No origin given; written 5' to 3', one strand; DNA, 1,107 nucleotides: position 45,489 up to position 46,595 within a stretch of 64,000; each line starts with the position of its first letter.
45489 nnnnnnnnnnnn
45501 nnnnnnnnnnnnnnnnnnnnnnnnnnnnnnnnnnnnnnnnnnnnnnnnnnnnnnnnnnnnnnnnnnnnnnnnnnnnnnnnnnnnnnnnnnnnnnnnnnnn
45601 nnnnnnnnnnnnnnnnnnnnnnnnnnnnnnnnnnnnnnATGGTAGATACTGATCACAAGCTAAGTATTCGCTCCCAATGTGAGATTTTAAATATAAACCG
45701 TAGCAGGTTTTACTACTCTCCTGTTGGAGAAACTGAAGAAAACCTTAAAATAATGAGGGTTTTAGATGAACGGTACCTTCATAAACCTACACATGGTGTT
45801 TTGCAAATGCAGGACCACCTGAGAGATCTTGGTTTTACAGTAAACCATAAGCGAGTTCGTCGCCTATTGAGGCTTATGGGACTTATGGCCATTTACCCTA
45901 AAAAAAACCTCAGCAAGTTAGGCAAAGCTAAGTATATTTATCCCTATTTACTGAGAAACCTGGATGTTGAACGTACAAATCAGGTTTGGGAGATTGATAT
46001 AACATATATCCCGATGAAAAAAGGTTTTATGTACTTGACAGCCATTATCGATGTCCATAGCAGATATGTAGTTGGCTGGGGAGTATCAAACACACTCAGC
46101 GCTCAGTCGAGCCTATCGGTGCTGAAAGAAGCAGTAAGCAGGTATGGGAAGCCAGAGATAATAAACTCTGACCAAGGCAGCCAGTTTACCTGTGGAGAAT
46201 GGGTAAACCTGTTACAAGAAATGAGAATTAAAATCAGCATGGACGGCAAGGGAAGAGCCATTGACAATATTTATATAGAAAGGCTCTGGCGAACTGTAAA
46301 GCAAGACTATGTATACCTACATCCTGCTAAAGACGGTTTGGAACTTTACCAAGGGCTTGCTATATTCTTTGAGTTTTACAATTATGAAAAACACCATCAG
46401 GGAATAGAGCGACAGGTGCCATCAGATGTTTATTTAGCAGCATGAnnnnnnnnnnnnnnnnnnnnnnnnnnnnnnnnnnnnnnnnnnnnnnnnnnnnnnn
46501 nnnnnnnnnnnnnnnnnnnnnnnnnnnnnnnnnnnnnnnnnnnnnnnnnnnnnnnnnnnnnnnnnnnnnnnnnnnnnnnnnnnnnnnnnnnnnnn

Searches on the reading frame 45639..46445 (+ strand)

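Call 32: search_protein_families(library=pfam, proteins=[window:45639-46445:+], max_evalue=0.001)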
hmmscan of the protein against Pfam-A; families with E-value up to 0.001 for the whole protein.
window:45639-46445:+ (268 aa): 6 families
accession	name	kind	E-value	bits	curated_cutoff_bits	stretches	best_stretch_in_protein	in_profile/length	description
PF00665.32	rve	-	3.3e-25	88.7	32.6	1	112-206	3-101/102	Integrase core domain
PF13276.12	HTH_21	-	3.6e-11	43.5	28.1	1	47-89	16-59/60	HTH-like domain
PF24764.1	rva_4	-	5.4e-11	43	26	1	110-223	4-115/194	Integrase core domain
PF13683.12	rve_3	-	3e-09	36.9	26.5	1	196-261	2-67/67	Integrase core domain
PF13610.12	DDE_Tnp_IS240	-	0.00013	22.6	27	1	116-228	3-114/139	DDE domain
PF22007.2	DUF6930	-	0.00078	20.1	27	0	111-212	9-119/123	Domain of unknown function (DUF6930)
